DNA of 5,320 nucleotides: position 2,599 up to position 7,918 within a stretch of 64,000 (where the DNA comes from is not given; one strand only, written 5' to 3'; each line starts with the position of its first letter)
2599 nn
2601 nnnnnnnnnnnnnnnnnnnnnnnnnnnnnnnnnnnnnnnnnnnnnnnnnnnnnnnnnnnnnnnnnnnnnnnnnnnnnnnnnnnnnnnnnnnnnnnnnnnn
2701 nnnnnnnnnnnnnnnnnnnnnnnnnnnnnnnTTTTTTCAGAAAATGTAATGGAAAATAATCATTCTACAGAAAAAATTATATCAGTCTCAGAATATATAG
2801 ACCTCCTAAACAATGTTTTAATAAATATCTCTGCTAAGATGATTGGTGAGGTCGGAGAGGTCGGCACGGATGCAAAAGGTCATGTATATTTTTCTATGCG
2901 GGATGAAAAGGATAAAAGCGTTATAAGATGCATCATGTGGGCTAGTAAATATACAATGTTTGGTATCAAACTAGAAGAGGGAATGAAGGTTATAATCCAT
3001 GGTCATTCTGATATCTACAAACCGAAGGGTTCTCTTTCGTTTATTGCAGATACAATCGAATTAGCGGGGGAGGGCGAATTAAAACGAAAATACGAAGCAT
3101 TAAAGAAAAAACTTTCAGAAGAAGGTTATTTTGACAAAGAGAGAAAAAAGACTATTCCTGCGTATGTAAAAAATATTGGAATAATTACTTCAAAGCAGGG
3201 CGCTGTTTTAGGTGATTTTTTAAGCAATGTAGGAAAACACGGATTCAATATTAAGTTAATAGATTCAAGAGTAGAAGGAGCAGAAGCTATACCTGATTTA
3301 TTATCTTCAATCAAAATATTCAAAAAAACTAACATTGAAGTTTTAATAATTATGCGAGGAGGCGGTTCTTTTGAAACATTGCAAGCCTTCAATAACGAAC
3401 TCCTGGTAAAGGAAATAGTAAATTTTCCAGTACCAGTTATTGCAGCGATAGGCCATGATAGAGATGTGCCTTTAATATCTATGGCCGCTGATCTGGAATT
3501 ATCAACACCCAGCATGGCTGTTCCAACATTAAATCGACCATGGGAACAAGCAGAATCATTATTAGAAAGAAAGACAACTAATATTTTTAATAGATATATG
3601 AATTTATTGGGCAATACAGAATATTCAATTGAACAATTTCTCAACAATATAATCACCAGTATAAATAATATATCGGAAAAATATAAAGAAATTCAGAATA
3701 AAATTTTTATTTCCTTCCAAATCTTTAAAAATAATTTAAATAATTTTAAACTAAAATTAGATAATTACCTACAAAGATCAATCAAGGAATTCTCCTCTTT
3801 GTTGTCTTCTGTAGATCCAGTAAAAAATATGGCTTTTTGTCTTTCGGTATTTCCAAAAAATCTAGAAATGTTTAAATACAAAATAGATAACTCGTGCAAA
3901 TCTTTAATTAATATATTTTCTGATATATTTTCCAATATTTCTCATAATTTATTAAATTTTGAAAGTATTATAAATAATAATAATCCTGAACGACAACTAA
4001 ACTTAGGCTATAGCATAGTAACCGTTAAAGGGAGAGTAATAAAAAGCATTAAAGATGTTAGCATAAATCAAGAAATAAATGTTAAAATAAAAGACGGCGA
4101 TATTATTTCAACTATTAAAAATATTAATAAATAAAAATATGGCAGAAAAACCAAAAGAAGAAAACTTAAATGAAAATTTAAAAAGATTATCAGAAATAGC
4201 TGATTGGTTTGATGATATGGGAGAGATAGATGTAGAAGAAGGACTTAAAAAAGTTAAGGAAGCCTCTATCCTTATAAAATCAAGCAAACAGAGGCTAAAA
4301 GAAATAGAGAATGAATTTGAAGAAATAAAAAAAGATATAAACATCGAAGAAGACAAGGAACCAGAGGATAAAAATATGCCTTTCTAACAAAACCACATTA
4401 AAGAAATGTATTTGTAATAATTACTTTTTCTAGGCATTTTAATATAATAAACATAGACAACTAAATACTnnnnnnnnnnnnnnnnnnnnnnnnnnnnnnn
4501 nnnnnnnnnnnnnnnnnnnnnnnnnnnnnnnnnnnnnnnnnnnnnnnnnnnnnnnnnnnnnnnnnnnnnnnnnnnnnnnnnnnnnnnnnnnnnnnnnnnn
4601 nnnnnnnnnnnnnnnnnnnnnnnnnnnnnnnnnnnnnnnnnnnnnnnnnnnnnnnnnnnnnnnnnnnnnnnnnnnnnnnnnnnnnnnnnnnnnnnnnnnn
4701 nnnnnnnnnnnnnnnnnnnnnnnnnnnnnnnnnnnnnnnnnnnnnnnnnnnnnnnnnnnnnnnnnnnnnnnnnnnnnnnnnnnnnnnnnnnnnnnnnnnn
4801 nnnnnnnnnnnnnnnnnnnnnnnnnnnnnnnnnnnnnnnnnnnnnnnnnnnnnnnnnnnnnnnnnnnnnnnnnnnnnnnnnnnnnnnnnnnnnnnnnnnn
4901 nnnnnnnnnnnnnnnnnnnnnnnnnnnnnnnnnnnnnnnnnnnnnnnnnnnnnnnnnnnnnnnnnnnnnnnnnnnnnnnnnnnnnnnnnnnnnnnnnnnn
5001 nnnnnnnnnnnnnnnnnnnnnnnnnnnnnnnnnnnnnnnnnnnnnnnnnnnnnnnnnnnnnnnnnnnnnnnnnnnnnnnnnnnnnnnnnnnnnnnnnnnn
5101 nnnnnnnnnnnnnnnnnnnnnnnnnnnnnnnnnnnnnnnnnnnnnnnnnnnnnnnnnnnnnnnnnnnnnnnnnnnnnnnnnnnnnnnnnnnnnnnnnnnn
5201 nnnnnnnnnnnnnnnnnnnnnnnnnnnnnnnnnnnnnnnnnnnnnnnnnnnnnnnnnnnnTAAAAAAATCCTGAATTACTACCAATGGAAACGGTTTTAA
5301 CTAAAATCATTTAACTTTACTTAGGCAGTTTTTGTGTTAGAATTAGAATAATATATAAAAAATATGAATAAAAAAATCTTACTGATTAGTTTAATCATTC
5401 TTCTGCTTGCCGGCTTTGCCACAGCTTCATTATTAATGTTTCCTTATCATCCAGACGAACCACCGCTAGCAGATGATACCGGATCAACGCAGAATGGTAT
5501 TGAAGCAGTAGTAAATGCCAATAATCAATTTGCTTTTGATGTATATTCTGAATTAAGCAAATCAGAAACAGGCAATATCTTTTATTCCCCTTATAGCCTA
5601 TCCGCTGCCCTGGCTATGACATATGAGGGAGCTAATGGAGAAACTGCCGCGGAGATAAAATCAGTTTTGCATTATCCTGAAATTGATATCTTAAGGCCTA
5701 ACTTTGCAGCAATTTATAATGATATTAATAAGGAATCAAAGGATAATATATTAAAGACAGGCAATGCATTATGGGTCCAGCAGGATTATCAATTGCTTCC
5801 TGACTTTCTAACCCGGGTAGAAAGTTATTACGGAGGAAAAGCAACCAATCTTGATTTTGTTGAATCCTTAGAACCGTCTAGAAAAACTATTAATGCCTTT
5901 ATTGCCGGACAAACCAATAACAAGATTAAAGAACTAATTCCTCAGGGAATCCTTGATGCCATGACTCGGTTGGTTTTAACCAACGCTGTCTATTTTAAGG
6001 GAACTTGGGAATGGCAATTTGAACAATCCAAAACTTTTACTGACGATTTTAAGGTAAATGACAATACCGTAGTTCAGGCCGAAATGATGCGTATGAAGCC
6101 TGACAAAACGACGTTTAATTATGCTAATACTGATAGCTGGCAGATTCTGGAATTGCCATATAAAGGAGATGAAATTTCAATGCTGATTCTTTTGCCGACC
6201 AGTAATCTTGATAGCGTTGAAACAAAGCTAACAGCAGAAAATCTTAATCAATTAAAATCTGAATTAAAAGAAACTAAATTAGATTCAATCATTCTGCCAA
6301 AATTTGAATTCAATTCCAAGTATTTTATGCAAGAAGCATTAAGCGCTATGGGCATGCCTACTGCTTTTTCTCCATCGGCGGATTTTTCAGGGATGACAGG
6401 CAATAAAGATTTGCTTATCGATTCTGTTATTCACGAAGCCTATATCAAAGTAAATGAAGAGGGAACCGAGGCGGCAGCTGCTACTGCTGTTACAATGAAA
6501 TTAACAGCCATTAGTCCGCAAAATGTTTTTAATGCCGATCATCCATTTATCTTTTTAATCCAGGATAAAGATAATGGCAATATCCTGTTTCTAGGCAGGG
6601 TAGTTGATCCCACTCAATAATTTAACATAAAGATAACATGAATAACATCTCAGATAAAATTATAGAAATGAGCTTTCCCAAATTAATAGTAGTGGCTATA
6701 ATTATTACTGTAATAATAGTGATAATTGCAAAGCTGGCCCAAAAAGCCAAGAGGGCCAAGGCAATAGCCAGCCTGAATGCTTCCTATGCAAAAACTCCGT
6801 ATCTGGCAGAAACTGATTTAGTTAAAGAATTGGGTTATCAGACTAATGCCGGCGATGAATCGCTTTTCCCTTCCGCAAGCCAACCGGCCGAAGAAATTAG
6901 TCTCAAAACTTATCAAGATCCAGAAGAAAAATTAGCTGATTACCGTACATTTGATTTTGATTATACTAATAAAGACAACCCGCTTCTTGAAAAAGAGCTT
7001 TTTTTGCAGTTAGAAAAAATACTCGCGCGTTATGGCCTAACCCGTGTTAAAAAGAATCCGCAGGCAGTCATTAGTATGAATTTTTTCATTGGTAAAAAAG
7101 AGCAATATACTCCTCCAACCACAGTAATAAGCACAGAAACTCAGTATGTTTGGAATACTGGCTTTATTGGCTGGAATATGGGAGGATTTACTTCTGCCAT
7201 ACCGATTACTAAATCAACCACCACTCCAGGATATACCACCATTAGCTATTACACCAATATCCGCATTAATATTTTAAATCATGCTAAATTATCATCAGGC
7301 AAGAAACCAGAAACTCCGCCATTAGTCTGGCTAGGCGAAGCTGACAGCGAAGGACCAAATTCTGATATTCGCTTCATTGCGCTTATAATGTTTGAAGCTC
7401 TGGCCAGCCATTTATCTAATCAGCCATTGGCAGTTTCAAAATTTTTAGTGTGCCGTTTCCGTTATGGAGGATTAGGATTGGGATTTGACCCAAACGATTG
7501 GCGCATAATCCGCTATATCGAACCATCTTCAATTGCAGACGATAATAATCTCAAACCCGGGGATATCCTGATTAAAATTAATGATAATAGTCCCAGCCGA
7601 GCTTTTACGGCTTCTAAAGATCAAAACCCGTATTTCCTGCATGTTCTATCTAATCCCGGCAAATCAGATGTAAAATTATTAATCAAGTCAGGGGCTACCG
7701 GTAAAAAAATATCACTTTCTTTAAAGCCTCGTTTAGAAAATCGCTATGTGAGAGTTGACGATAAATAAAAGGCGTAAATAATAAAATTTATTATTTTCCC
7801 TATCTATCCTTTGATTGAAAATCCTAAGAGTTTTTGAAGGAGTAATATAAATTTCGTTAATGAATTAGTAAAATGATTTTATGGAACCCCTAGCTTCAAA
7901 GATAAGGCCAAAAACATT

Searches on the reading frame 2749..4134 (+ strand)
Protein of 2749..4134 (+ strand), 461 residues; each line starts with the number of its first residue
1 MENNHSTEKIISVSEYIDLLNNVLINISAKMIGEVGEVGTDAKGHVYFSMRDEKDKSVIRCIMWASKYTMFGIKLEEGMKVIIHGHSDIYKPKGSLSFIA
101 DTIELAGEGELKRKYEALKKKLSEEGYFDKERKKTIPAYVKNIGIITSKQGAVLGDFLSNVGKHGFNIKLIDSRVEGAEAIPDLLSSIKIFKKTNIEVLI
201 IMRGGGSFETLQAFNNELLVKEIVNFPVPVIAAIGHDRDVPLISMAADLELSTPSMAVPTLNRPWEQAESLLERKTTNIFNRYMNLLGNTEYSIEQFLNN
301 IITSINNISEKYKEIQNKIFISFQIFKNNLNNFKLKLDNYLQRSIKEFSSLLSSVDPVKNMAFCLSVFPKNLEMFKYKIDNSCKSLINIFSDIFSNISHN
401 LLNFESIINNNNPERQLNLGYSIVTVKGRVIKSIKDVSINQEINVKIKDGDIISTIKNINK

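Call 57: search_protein_families(library=pfam, proteins=[window:2749-4134:+], max_evalue=0.001)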
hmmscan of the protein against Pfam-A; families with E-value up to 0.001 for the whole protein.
window:2749-4134:+ (461 aa): 3 families
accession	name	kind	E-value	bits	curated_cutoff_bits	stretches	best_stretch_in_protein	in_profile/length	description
PF02601.20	Exonuc_VII_L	-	5.9e-58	197.3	35.9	1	127-453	1-313/315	Exonuclease VII, large subunit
PF13742.12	tRNA_anti_2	-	1.5e-18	67.3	27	1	12-104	2-95/95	OB-fold nucleic acid binding domain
PF01336.31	tRNA_anti-codon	-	1.9e-07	31.4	27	1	33-105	5-74/75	OB-fold nucleic acid binding domain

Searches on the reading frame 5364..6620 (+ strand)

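Call 8: search_protein_families(library=pfam, proteins=[window:5364-6620:+], max_evalue=0.01)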
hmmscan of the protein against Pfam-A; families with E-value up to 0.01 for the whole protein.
window:5364-6620:+ (418 aa): 1 family
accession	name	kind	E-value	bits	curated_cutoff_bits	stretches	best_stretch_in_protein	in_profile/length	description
PF00079.25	Serpin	-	1.6e-119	399.9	27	1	52-416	2-370/370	Serpin (serine protease inhibitor)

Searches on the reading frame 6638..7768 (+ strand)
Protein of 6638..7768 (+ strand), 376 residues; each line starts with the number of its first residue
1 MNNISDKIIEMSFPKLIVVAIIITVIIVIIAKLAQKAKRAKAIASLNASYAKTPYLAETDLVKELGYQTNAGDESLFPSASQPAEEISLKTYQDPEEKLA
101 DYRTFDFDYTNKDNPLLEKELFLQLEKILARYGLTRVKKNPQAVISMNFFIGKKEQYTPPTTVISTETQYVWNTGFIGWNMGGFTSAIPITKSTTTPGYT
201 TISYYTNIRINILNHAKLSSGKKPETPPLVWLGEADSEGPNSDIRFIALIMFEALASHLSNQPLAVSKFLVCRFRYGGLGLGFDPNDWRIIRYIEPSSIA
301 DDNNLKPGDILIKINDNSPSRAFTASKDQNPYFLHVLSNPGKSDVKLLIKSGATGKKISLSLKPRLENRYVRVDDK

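Call 8: search_protein_families(library=pfam, proteins=[window:6638-7768:+], max_evalue=0.01)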
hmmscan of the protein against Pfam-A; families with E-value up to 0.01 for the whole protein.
window:6638-7768:+ (376 aa): 1 family
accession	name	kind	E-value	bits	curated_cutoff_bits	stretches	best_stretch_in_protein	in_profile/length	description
PF13590.11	DUF4136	-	4.2e-08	34.2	32.8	1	91-241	3-130/152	Domain of unknown function (DUF4136)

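Call 16: find_encoding_contigs(protein=window:6638-7768:+, flank=8000, max_places=10)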
Protein window:6638-7768:+ (376 aa): 2 contigs read that carry it; 1 place shown.
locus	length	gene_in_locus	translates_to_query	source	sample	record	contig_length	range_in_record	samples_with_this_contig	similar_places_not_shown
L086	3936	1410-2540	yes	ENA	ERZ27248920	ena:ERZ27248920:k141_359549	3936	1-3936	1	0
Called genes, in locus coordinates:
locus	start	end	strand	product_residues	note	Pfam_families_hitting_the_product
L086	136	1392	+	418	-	PF00079:Serpin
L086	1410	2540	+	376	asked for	PF13590:DUF4136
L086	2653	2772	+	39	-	-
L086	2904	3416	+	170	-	-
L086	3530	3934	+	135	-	?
